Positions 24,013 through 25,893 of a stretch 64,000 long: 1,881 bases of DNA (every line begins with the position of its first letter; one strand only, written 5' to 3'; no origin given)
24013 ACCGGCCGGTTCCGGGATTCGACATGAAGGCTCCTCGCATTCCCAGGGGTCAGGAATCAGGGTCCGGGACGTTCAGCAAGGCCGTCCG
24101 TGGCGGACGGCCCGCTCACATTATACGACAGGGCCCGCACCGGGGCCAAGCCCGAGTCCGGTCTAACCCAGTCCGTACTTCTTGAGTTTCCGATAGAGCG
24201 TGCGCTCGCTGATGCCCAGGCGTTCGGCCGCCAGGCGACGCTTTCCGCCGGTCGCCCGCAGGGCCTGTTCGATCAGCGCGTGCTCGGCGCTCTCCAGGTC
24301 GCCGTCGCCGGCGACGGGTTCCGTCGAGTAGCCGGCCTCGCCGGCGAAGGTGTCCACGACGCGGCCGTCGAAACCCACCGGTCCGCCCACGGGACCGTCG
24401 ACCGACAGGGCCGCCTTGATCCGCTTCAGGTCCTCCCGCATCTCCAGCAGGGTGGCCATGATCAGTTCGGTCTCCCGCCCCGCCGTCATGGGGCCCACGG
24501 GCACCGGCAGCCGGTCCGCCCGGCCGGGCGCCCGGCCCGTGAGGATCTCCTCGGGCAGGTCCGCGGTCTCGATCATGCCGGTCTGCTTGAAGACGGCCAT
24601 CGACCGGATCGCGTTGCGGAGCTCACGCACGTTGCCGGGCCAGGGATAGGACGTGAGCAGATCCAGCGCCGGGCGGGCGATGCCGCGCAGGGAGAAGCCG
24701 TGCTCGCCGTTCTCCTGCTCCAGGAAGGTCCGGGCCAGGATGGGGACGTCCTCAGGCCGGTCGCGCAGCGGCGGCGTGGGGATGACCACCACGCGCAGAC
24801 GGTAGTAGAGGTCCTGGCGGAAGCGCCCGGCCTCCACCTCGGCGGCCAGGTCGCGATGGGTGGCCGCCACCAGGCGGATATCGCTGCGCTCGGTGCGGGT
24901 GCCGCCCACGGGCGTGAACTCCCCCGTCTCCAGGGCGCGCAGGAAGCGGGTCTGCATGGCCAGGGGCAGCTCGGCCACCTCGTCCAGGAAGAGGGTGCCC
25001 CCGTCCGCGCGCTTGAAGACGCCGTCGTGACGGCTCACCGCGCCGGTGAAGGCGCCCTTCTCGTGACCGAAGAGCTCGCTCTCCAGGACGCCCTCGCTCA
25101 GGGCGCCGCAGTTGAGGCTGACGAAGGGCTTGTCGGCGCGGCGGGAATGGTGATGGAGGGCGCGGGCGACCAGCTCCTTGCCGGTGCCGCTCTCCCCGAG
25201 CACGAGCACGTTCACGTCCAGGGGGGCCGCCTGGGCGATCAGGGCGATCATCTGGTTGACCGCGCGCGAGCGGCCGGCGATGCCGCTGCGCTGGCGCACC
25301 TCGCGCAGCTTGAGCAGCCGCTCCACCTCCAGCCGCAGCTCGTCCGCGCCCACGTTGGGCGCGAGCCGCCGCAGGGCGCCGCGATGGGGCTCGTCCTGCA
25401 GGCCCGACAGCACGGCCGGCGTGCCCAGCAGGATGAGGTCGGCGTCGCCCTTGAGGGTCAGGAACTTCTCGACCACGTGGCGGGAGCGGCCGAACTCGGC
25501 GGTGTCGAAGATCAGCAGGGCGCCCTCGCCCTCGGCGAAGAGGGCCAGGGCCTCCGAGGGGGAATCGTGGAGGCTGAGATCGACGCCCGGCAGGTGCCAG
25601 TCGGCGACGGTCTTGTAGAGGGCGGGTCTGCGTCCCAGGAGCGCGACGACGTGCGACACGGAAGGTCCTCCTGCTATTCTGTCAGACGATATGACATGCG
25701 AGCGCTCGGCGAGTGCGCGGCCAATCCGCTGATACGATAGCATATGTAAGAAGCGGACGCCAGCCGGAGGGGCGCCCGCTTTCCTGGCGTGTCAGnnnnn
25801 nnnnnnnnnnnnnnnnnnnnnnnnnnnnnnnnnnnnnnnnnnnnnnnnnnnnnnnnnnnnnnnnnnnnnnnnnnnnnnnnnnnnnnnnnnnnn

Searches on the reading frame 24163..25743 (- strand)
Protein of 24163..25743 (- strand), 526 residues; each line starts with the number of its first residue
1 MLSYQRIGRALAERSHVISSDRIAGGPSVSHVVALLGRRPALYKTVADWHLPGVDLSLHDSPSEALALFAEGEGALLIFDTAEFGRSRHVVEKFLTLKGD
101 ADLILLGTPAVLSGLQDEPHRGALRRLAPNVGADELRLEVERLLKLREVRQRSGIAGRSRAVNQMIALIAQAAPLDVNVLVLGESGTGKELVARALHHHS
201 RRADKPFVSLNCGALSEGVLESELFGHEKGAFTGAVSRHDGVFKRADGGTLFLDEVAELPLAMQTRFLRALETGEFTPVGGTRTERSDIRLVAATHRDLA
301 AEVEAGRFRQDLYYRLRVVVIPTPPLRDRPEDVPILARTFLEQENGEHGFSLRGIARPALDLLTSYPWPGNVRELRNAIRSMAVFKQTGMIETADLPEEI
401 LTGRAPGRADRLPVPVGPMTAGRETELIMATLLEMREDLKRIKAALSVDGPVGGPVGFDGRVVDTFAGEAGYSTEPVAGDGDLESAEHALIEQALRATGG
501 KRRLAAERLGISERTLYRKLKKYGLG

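Call 8: search_protein_families(library=pfam, proteins=[window:24163-25743:-], max_evalue=0.01)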
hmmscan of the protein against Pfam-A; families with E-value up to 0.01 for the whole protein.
window:24163-25743:- (526 aa): 11 families
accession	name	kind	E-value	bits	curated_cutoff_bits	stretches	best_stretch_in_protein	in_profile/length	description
PF00158.32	Sigma54_activat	-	2.8e-68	229.3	20.2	1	155-321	1-167/168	Sigma-54 interaction domain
PF25601.1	AAA_lid_14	-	1e-23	83.4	27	1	327-406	1-80/87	AAA+ ATPase lid domain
PF14532.12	Sigma54_activ_2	-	3.6e-22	79.5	25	1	157-326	2-138/138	Sigma-54 interaction domain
PF02954.25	HTH_8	-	4e-14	52.5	22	1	483-523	2-42/42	Bacterial regulatory protein, Fis family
PF07728.20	AAA_5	-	5.3e-08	33.4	22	1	178-297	1-123/139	AAA domain (dynein-related subfamily)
PF18024.7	HTH_50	-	3.2e-05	24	27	1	484-525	9-49/50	Helix-turn-helix domain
PF07724.20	AAA_2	-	0.00032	21.2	27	1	177-298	4-126/166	AAA domain (Cdc48 subfamily)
PF13191.12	AAA_16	-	0.00068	20.6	32.6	1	156-271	3-120/167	AAA ATPase domain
PF01078.27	Mg_chelatase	-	0.0013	18.6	20.3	0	234-276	93-135/207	Magnesium chelatase, subunit ChlI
PF00004.35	AAA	-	0.0015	19.5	21.2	1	179-297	1-110/131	ATPase family associated with various cellular activities (AAA)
PF13518.12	HTH_28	-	0.0025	18.3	25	1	491-524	6-37/52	Helix-turn-helix domain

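Call 10: search_protein_families(library=ncbifam, proteins=[window:24163-25743:-], max_evalue=1)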
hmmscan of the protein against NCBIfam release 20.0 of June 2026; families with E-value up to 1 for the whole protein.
window:24163-25743:- (526 aa): 37 families (the best 25 are shown)
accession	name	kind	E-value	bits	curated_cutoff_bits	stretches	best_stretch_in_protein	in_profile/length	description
TIGR01818.1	ntrC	equivalog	7.4e-99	331.6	558.6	2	149-403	130-384/463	nitrogen regulation protein NR(I)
TIGR01817.1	nifA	equivalog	2.9e-98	329.9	528.85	1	147-396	190-438/534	nif-specific transcriptional activator NifA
NF038308.1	RNA_repair_RtcR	equivalog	2.9e-94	316.8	650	1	150-524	177-517/530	RNA repair transcriptional activator RtcR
NF008469.0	PRK11361.1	equivalog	9.5e-92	308.1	714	2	147-406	137-396/461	acetoacetate metabolism transcriptional regulator AtoC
NF003451.0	PRK05022.1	equivalog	2e-89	300.7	476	1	148-387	185-424/512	nitric oxide reductase transcriptional regulator NorR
NF041552.1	TF_PrdR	equivalog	8.7e-89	298.4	795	2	150-403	264-517/577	sigma-54 dependent transcriptional regulator PrdR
NF007689.0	PRK10365.1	equivalog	9.5e-89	298.2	760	2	152-405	138-391/441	sigma-54-dependent response regulator transcription factor ZraR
TIGR02915.1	PEP_resp_reg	equivalog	2.8e-86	290.1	502.6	2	135-396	121-382/445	PEP-CTERM-box response regulator transcription factor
TIGR02974.1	phageshock_pspF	equivalog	1.9e-84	283.7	443.55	2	157-387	3-233/336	phage shock protein operon transcriptional activator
NF050807.1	TransRegFlbDCaul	equivalog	1.9e-82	277.5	750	2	157-393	122-358/454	sigma-54-dependent transcriptional regulator FlbD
TIGR02329.1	propionate_PrpR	equivalog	2.7e-82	277.1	499.2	2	145-412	204-474/526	propionate catabolism operon regulatory protein PrpR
NF041946.1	LuxO_transreg_Vib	equivalog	1.4e-79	268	800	2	133-401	101-381/463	quorum-sensing sigma-54 dependent transcriptional regulator LuxO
NF008176.1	PRK10923.1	equivalog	2.9e-79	266.8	620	2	152-407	137-392/469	nitrogen regulation protein NR(I)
NF011953.0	PRK15424.1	equivalog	1.5e-78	264.7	703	2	145-409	211-486/538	propionate catabolism operon regulatory protein PrpR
NF011695.0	PRK15115.1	equivalog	2.9e-73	247.2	763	1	151-394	133-376/445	two-component system response regulator GlrR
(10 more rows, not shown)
